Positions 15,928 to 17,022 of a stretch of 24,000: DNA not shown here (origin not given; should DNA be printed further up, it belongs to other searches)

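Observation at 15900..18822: Low-GC cargo block between the recombinase/AlpA module and the tRNA-Cys scar: candidate undescribed defence or toxin locus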

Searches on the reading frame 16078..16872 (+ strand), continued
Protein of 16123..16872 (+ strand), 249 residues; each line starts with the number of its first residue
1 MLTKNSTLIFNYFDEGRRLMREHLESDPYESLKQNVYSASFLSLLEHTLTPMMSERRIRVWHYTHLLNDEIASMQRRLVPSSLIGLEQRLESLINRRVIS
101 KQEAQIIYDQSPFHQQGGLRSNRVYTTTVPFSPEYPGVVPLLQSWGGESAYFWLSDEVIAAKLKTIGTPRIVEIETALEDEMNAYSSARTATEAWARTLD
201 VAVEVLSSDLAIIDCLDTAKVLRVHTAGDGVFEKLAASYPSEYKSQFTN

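Call 35: fold_search(model_id=the predicted structure, library=pdb)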
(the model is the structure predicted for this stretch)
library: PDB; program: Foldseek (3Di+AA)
matches with E <= 10: 32; with E <= 0.001: 0
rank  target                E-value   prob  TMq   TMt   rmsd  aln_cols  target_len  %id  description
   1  8tg3                  7.3e-01  0.18  0.19  0.25  10.9       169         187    9  tRNA 2'-phosphotransferase (Tpt1) from Aeropyrum pernix in complex with ADP-ribose-1" -phosphate (released 2023-11-08)
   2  5uwb_A                2.1e+00  0.01  0.11  0.14  21.1       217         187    8  Re-refined 4FCZ: lipid-bound crystal structure of toluene-tolerance protein from Pseudomonas putida (released 2017-04-19)
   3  8tfi                  2.7e+00  0.09  0.14  0.19   9.2       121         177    7  tRNA 2'-phosphotransferase (Tpt1) from Pyrococcus horikoshii (released 2023-11-08)
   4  2ww9_I                2.7e+00  0.01  0.10  0.15  16.3       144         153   13  Cryo-EM structure of the active yeast Ssh1 complex bound to the yeast 80S ribosome (released 2009-12-08)
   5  2a5g_B                3.0e+00  0.06  0.16  0.21   9.9       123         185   15  Cholera toxin A1 subunit bound to ARF6(Q67L) (released 2005-08-16)
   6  8baq                  3.2e+00  0.04  0.17  0.20  10.1       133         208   12  E. coli C7 DarT1 in complex with NAD+ (released 2023-07-12)
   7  1on0_A                4.0e+00  0.03  0.13  0.21  14.2       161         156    9  Crystal Structure of Putative Acetyltransferase (YycN) from Bacillus subtilis, NORTHEAST STRUCTURAL GENOMICS CONSORTIU (released 2003-03-11)
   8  6xp8                  4.5e+00  0.07  0.17  0.21  11.7       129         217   11  The crystal structure of TfuA involved in peptide backbone thioamidation from Methanosarcina acetivorans (released 2021-03-17)
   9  6fh4_A                4.8e+00  0.23  0.14  0.44   3.4        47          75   19  CtsR C-terminal domain with bound phospho-arginine (released 2019-02-27)
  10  2a5d_B                4.8e+00  0.03  0.15  0.20   9.7       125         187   15  Structural basis for the activation of cholera toxin by human ARF6-GTP (released 2005-08-16)
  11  9a5q_B                5.1e+00  0.01  0.09  0.07  22.4       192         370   14  Integrative model of TKRA-RECF by crosslinking MS and deep learning (released 2024-09-18)
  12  6fh4_C                5.4e+00  0.20  0.14  0.43   3.3        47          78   19  CtsR C-terminal domain with bound phospho-arginine (released 2019-02-27)
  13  3h0d_B                5.4e+00  0.06  0.15  0.24  18.4       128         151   13  Crystal structure of CtsR in complex with a 26bp DNA duplex (released 2009-06-30)
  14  3h0d_A                5.4e+00  0.06  0.18  0.27  13.3       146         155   12  Crystal structure of CtsR in complex with a 26bp DNA duplex (released 2009-06-30)
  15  2etl_A                5.8e+00  0.01  0.13  0.14  17.4       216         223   11  Crystal Structure of Ubiquitin Carboxy-terminal Hydrolase L1 (UCH-L1) (released 2006-03-28)
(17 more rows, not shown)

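Call 44: search_protein_families(library=pfam, proteins=[L073:7105-7983:+, L048:8798-9979:+, L040:7057-7992:+, L051:5560-6180:+, L017:11190-12026:+, L119:1922-2830:+, L047:8801-10162:-, L062:10162-11274:-, L083:9596-10198:+, L011:9786-10685:+], max_evalue=0.01)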
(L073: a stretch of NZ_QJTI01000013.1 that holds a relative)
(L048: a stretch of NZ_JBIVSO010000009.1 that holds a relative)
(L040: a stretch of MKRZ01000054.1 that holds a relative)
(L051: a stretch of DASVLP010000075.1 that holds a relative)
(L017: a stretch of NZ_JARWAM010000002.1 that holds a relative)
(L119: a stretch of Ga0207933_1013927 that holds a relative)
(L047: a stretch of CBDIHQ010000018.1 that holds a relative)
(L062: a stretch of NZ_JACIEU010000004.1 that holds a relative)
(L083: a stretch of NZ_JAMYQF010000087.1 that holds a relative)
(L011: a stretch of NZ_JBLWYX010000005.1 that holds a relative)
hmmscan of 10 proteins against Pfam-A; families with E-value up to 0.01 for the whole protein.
L073:7105-7983:+ (292 aa): 1 family
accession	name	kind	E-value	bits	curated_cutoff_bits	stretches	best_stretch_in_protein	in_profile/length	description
PF08843.17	AbiEii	-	4.4e-45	154.9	22.5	1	38-262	1-226/238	Nucleotidyl transferase AbiEii toxin, Type IV TA system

L048:8798-9979:+ (393 aa): 0 families

L040:7057-7992:+ (311 aa): 0 families

L051:5560-6180:+ (206 aa): 3 families
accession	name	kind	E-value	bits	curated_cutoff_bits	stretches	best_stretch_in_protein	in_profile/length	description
PF13338.12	AbiEi_4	-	8.2e-09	35.9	25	1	23-55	15-47/49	Transcriptional regulator, AbiEi antitoxin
PF17194.10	AbiEi_3_N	-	1.2e-08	35.3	26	1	20-90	16-87/93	Transcriptional regulator, AbiEi antitoxin N-terminal domain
PF02631.22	RecX_HTH2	-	0.0079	16.8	26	0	24-40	25-41/42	RecX, second three-helix domain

L017:11190-12026:+ (278 aa): 0 families

L119:1922-2830:+ (302 aa): 0 families

L047:8801-10162:- (453 aa): 0 families

L062:10162-11274:- (370 aa): 2 families
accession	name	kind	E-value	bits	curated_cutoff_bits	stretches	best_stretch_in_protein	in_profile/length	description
PF13676.11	TIR_2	-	2.5e-27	96.2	28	1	241-364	1-122/122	TIR domain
PF01582.25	TIR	-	2.9e-09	37.4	21.3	1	241-353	4-117/179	TIR domain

L083:9596-10198:+ (200 aa): 0 families

L011:9786-10685:+ (299 aa): 1 family
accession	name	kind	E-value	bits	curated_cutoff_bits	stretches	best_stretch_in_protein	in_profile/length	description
PF18928.5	DUF5677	-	2.5e-18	67.1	27.1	1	63-226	1-165/166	Family of unknown function (DUF5677)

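Call 45: search_protein_families(library=padloc, proteins=[L073:7105-7983:+, L048:8798-9979:+, L040:7057-7992:+, L051:5560-6180:+, L017:11190-12026:+, L119:1922-2830:+, L047:8801-10162:-, L062:10162-11274:-, L083:9596-10198:+, L011:9786-10685:+], max_evalue=0.01)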
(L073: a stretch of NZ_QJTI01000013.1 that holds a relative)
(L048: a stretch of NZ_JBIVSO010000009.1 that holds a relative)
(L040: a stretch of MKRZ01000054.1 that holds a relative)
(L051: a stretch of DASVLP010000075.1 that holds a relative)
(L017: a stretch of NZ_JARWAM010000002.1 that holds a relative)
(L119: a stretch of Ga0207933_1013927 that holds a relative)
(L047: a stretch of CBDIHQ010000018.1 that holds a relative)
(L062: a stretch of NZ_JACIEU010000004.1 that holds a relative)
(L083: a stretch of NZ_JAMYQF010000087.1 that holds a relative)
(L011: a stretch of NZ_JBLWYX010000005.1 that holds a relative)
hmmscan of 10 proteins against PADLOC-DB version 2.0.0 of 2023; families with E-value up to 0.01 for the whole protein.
L073:7105-7983:+ (292 aa): 18 families
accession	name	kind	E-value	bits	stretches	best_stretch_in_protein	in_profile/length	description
PDLC02312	AbiEii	-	1.5e-106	353.9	1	1-282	1-283/299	AbiEii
PDLC02288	AbiEii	-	2.1e-93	310.5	1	6-278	8-272/294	AbiEii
PDLC02291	AbiEii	-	3.9e-42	142.7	1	3-236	10-231/310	AbiEii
PDLC02319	AbiEii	-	2.9e-39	133.2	1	38-283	5-238/241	AbiEii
PDLC02326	AbiEii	-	7.5e-32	108.1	1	8-142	5-132/133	AbiEii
PDLC02314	AbiEii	-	2e-18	64.7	1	7-233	8-231/290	AbiEii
PDLC02320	AbiEii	-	3.9e-14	50.9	1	144-274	3-136/147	AbiEii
PDLC02304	AbiEii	-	5e-13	47.6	1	14-227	5-210/260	AbiEii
PDLC02301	AbiEii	-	1.8e-08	32.3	1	44-273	56-281/291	AbiEii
PDLC02329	AbiEii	-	3.6e-08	31.1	1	6-228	11-232/294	AbiEii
PDLC02310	AbiEii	-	1.4e-07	29.2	1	36-219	26-204/265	AbiEii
PDLC02318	AbiEii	-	3.2e-07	28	1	20-204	12-183/280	AbiEii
PDLC02306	AbiEii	-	3.6e-07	28.1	1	33-215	21-215/280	AbiEii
PDLC02295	AbiEii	-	1.1e-06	26.3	1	45-260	32-239/261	AbiEii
PDLC02308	AbiEii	-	2.1e-05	22.4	1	35-221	14-204/279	AbiEii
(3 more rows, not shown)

L048:8798-9979:+ (393 aa): 0 families

L040:7057-7992:+ (311 aa): 2 families
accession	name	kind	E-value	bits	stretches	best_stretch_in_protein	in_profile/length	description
PDLC04073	PD-T7-1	-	1.4e-07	28.6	1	9-156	117-254/452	-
PDLC04110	PD-T7-5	-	1.2e-05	22.6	1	10-250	11-236/346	-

L051:5560-6180:+ (206 aa): 29 families (the best 25 are shown)
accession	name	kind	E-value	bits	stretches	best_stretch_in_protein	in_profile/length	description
PDLC02283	AbiEi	-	5.6e-90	298.5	1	6-203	4-201/201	AbiEi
PDLC02265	AbiEi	-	2.7e-82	273.3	1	7-203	2-198/198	AbiEi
PDLC02225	AbiEi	-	1.9e-56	189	1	8-205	6-197/198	AbiEi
PDLC02239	AbiEi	-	4.6e-34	115.9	1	22-203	12-194/195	AbiEi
PDLC02275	AbiEi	-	8.2e-29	98.9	1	15-202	6-183/184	AbiEi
PDLC02254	AbiEi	-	8.6e-29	98.6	1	9-178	6-170/197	AbiEi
PDLC02245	AbiEi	-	2.2e-21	74.4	1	14-202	5-193/194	AbiEi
PDLC02263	AbiEi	-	5e-21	73.7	1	19-187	61-229/244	AbiEi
PDLC02248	AbiEi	-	7.5e-21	72.7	1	20-167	16-162/198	AbiEi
PDLC02228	AbiEi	-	1.3e-17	61.8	1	24-183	43-189/216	AbiEi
PDLC02249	AbiEi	-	1.3e-15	55.6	1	24-188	21-175/184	AbiEi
PDLC02238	AbiEi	-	4.8e-13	47.3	1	25-157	6-132/180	AbiEi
PDLC02260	AbiEi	-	6.3e-13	46.7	1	22-104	18-101/131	AbiEi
PDLC02267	AbiEi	-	6.9e-12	43.3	1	17-159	25-158/252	AbiEi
PDLC02231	AbiEi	-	1.5e-09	36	1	28-184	27-184/280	AbiEi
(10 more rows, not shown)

L017:11190-12026:+ (278 aa): 0 families

L119:1922-2830:+ (302 aa): 0 families

L047:8801-10162:- (453 aa): 0 families

L062:10162-11274:- (370 aa): 11 families
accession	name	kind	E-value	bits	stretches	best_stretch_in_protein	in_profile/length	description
PDLC05062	PDC-S66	-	1.7e-24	84.7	1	227-333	137-242/282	-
PDLC00417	ThsB1|ThsB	-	1.2e-12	46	1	237-333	165-261/303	TIR-like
PDLC02962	RT-TIR_XII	-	4.8e-08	30.3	1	230-333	338-440/478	single gene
PDLC03957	bSEFIR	-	7.4e-08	30.6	1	250-367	53-180/412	-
PDLC02421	Aga_TIR-PNTD1-PNTD2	-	8.2e-07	26.5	1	240-367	5-132/430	Class I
PDLC02012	SAVED5--SAVED_TIR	-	1.2e-06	25.9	1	238-324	13-98/404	-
PDLC02403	Aga_TIR-PNTD1-PNTD2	-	1e-05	22.8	1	241-367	5-131/443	Class I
PDLC00424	ThsB1|ThsB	-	6e-05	20.9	1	229-304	92-166/234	TIR-like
PDLC02961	RT-TIR_XII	-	8.2e-05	19.7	1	241-332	350-435/475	single gene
PDLC00436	ThsB1|ThsB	-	0.00075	17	1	234-331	31-130/183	TIR-like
PDLC03015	TIR-NLR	-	0.0097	12.6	0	241-316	4-77/824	-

L083:9596-10198:+ (200 aa): 0 families

L011:9786-10685:+ (299 aa): 0 families

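Call 46: search_protein_families(library=pfam, alignment_id=A2, max_evalue=10)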
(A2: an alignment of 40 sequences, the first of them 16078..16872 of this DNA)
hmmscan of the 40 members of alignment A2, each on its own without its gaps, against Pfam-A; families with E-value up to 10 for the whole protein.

A. member 1, window:16078-16872:+ (264 aa): 1 family
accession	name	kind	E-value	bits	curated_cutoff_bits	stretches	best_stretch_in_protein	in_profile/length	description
PF22339.1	YgxA-like_sub_bind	-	0.0056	17.5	27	1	24-109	11-90/100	YgxA-like substrate binding domain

B. families by the number of members that match (of 40 scanned): 20 families
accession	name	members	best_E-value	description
PF25805.1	IQUB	9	0.0061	IQUB-like domain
PF00619.27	CARD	7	0.0082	Caspase recruitment domain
PF22339.1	YgxA-like_sub_bind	2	0.0056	YgxA-like substrate binding domain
PF01973.23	MptE-like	1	0.027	6-hydroxymethylpterin diphosphokinase MptE-like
PF19965.4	VMAP-M2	1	0.044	vWA-MoxR associated protein middle region (VMAP-M) 2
PF07751.16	Abi_2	1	0.046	Abi-like protein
PF16878.10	SIX1_SD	1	0.046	Transcriptional regulator, SIX1, N-terminal SD domain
PF17721.6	POU2AF2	1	0.063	POU domain class 2-associating factor 2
PF04248.19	NTP_transf_9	1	0.083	Domain of unknown function (DUF427)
PF01124.23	MAPEG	1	0.095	MAPEG family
PF21170.4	FAN1_TPR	1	0.1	Fanconi-associated nuclease 1, TPR domain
PF21524.3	SAMD1_WH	1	0.12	SAM domain-containing protein 1, WH domain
PF09629.16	YorP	1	0.14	YorP protein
PF25325.1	EF-hand_EFHB_C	1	0.15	EFHB C-terminal EF-hand domain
PF24739.1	DUF7690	1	0.16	Domain of unknown function (DUF7690)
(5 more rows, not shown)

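Call 47: search_solved_structures(query=A2, max_evalue=10, show_alignments=3)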
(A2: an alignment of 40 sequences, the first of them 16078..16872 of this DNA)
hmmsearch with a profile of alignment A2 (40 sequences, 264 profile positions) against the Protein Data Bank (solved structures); distinct sequences matched with E-value up to 10: 1.
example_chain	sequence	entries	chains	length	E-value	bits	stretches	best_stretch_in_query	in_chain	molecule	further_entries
4qmi_A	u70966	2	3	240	0.32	13.3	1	173-226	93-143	Cytoskeleton-associated protein 5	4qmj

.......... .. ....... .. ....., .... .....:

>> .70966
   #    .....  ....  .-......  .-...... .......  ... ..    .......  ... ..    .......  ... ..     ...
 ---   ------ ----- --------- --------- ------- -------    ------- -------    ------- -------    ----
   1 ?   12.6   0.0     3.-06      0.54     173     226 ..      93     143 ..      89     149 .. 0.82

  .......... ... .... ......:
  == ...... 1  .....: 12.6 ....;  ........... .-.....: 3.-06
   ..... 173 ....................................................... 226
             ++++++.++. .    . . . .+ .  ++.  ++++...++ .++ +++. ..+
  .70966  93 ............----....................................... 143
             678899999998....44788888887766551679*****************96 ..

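Call 55: fold_search(model_id=the predicted structure, library=viral)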
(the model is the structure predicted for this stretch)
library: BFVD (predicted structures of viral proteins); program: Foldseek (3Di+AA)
matches with E <= 10: 69; with E <= 0.001: 0
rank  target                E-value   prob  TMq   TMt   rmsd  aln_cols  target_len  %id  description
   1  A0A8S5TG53            2.8e-02  0.92  0.38  0.47   8.2       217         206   10  Uncharacterized protein [Siphoviridae sp. ct1yA16]
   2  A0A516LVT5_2          9.2e-02  0.09  0.16  0.05  22.9       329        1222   11  (no name in the UniProt tables at hand)
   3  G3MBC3                3.4e-01  0.15  0.24  0.17  11.8       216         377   13  Gp53 [Bacillus phage G]
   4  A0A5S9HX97            5.1e-01  0.13  0.20  0.30  13.1       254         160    9  Uncharacterized protein [Tenacibaculum phage PTm1]
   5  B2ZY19                8.1e-01  0.14  0.22  0.24   8.0       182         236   15  Uncharacterized protein [Ralstonia phage phiRSL1]
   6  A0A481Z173            8.6e-01  0.08  0.26  0.17  18.3       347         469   11  Uncharacterized protein [Mimivirus LCMiAC02]
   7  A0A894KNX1            1.0e+00  0.02  0.11  0.08  21.3       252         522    9  Nucleoprotein [Barstukas virus]
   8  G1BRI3                1.5e+00  0.08  0.18  0.31  12.6       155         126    9  Uncharacterized protein [Mycobacterium phage Send513]
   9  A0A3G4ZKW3            1.6e+00  0.06  0.23  0.19  11.1       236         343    7  Uncharacterized protein [Terrestrivirus sp.]
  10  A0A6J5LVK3            1.9e+00  0.03  0.19  0.11  19.9       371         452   11  Uncharacterized protein [uncultured Caudovirales phage]
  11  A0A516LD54            2.0e+00  0.08  0.22  0.35  10.6       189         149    9  (no name in the UniProt tables at hand)
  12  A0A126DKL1            2.3e+00  0.04  0.20  0.26  10.5       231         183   10  (no name in the UniProt tables at hand)
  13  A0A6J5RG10            2.5e+00  0.05  0.19  0.19  10.5       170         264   12  Uncharacterized protein [uncultured Caudovirales phage]
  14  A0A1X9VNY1            2.5e+00  0.03  0.16  0.14  10.9       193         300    8  Uncharacterized protein (Fragment) [Mimivirus AB-566-O17]
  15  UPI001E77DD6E         2.6e+00  0.14  0.15  0.25   8.3        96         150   10  (no name look-up for this kind of identifier)
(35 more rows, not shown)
